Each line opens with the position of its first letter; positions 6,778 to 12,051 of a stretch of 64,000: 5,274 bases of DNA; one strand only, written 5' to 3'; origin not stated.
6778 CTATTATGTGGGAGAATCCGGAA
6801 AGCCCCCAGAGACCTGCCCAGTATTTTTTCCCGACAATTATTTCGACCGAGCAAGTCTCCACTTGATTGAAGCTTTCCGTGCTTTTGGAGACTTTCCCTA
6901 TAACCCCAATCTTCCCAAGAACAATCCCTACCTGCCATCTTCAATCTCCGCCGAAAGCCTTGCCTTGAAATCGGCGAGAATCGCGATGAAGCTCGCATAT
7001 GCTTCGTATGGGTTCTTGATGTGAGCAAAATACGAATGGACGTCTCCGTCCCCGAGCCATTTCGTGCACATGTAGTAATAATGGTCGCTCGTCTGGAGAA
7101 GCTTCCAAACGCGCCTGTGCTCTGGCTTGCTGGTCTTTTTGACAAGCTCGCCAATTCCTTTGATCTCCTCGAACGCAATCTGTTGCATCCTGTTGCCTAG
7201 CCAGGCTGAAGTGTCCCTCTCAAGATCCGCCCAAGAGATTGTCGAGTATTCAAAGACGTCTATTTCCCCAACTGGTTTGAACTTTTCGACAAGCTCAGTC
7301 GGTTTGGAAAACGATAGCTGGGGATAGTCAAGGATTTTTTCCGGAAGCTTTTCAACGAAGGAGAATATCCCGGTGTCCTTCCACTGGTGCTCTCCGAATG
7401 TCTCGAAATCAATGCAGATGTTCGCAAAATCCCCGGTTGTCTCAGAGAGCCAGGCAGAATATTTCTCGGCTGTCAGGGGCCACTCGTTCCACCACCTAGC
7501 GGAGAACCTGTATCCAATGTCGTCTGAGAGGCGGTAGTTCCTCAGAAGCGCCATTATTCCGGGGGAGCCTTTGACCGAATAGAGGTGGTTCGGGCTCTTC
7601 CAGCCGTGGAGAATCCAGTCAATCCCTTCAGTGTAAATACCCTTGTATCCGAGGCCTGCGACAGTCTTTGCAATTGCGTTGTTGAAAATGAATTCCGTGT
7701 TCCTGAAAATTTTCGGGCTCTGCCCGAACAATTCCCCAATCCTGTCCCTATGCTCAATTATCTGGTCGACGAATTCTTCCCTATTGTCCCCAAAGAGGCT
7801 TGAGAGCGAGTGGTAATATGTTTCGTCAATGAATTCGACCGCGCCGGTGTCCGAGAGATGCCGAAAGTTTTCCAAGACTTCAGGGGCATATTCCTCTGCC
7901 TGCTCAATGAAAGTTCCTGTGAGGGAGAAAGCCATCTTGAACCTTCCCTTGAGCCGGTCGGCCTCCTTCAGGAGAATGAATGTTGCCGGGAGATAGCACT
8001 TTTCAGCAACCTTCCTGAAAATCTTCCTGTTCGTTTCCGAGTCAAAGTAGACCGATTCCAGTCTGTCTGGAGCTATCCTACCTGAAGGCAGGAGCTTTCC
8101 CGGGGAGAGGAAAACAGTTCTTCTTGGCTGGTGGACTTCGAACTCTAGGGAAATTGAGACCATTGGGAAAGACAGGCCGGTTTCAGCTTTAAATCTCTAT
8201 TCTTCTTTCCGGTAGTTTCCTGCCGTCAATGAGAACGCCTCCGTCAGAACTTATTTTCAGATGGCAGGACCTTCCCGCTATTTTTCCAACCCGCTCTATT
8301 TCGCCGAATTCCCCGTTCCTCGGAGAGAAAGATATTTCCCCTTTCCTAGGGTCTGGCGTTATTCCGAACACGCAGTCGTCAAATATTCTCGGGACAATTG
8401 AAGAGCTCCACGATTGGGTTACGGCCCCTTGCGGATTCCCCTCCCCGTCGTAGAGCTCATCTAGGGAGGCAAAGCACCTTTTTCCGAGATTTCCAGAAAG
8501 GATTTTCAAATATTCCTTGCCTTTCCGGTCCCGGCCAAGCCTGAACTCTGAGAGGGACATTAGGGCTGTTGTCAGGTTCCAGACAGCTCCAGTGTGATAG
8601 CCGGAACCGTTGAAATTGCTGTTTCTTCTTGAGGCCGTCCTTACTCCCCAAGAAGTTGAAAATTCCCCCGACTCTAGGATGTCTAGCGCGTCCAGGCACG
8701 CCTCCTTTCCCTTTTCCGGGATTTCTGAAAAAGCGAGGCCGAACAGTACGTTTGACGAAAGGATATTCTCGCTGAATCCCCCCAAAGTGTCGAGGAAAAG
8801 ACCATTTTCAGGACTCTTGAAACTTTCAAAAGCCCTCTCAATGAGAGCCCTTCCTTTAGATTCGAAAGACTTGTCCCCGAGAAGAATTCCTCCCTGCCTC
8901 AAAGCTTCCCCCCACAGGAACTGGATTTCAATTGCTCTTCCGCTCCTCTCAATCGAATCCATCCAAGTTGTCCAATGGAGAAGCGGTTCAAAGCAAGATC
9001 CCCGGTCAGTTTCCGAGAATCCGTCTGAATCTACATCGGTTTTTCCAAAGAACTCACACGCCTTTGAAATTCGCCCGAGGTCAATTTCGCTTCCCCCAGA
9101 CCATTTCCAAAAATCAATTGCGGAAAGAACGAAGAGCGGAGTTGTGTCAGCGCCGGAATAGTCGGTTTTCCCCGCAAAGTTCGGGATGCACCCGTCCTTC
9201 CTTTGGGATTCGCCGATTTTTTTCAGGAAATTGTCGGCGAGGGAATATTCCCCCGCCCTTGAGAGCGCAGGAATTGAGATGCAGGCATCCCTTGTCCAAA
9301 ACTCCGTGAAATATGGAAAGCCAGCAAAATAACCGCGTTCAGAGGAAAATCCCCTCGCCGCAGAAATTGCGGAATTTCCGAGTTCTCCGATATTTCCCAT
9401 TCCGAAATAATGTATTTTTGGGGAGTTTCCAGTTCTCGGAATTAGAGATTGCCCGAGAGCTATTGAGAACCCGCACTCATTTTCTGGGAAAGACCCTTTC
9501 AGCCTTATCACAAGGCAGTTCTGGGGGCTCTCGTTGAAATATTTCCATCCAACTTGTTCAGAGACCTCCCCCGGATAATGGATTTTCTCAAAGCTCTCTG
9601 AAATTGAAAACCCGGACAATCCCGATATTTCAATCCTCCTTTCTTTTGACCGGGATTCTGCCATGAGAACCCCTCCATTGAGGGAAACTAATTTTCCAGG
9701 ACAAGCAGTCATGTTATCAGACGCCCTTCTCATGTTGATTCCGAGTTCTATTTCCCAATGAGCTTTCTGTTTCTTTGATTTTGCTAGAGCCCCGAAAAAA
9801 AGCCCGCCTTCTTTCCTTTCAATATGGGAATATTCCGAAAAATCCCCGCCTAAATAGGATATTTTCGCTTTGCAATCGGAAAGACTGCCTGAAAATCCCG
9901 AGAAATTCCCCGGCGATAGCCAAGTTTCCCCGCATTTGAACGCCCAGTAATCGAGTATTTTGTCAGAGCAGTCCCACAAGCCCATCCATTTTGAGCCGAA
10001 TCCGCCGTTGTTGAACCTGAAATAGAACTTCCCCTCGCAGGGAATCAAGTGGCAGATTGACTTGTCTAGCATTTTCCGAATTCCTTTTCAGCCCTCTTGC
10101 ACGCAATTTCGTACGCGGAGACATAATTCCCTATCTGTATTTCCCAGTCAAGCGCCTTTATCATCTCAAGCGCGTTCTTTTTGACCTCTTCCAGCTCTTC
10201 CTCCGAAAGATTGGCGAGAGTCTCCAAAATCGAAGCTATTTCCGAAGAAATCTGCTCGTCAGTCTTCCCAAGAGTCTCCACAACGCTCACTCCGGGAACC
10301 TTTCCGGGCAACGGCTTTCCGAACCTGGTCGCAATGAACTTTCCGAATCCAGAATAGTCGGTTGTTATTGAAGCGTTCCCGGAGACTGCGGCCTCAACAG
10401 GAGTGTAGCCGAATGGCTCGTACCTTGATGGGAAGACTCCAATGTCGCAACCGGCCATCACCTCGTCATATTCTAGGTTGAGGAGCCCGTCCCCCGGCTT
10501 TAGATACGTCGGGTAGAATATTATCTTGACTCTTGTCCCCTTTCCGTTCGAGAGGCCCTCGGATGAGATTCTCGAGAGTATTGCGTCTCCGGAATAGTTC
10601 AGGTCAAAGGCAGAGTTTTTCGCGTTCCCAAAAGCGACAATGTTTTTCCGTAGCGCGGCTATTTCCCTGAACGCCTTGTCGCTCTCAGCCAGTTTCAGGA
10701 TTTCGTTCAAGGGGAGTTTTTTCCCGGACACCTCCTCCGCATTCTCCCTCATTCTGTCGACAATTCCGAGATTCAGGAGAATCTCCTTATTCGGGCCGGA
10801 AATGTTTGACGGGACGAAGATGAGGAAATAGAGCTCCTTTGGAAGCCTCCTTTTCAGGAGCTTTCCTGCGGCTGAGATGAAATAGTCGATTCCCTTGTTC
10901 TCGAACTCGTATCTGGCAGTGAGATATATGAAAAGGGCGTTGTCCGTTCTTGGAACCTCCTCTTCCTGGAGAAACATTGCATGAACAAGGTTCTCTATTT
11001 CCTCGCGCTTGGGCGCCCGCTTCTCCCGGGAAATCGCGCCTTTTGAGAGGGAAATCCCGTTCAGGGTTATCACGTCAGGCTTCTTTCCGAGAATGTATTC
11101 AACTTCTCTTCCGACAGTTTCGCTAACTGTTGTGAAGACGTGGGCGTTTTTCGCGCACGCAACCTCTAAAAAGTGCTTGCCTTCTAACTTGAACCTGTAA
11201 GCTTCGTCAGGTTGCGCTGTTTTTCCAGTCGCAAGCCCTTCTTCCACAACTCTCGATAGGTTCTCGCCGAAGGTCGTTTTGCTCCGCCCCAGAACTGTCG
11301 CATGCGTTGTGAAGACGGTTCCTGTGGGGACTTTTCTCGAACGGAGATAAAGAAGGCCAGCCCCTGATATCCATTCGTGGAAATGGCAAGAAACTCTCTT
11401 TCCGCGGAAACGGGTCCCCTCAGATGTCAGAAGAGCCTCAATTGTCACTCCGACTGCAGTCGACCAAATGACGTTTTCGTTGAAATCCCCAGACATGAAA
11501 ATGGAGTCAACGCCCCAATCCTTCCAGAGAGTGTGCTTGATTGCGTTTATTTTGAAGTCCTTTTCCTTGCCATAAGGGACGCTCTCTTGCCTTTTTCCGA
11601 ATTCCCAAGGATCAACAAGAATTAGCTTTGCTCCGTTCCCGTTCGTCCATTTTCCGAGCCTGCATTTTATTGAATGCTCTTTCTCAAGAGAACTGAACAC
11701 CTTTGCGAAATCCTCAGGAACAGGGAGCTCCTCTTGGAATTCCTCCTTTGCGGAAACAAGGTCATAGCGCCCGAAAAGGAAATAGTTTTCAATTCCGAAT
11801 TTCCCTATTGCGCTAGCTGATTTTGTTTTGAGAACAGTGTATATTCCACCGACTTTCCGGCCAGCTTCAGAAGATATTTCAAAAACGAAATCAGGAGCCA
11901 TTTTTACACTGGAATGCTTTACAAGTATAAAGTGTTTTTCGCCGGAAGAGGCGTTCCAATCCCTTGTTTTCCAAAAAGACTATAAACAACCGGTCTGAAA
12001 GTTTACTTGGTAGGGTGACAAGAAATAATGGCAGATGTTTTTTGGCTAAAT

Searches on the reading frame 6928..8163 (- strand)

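Call 19: search_protein_families(library=pfam, max_evalue=0.001, proteins=[window:6928-8163:-])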
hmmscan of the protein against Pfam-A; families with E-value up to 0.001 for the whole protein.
window:6928-8163:- (411 aa): 1 family
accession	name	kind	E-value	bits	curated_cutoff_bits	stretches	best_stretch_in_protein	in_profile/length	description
PF03065.20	Glyco_hydro_57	-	7.5e-69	232.7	21.2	1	8-303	4-290/291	Glycosyl hydrolase family 57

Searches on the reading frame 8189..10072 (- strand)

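Call 19: search_protein_families(library=pfam, max_evalue=0.001, proteins=[window:8189-10072:-])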
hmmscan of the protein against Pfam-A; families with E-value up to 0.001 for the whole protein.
window:8189-10072:- (627 aa): 2 families
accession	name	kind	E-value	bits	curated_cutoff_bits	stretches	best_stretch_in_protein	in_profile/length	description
PF06202.20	GDE_C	-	1.2e-15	57.8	21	1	249-560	19-365/367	Amylo-alpha-1,6-glucosidase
PF22422.2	MGH1-like_GH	-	0.00023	21.3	27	1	462-556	261-356/356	Mannosylglycerate hydrolase MGH1-like glycoside hydrolase domain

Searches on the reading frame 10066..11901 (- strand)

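Call 19: search_protein_families(library=pfam, max_evalue=0.001, proteins=[window:10066-11901:-])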
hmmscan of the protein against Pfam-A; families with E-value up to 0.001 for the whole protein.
window:10066-11901:- (611 aa): 5 families
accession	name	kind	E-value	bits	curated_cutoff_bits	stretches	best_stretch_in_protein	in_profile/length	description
PF05693.19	Glycogen_syn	-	4.5e-79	267.2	27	1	8-605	1-587/639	Glycogen synthase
PF20706.3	GT4-conflict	-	7.2e-09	35.5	26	1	479-586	276-378/385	Family 4 Glycosyltransferase in conflict systems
PF00534.26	Glycos_transf_1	-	7.9e-09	35.7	26.4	1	478-526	86-134/172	Glycosyl transferases group 1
PF13692.12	Glyco_trans_1_4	-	3.3e-08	34.3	27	1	478-523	70-115/142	Glycosyl transferases group 1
PF08323.17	Glyco_transf_5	-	1e-05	25.8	22.7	1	9-268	5-225/239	Starch synthase catalytic domain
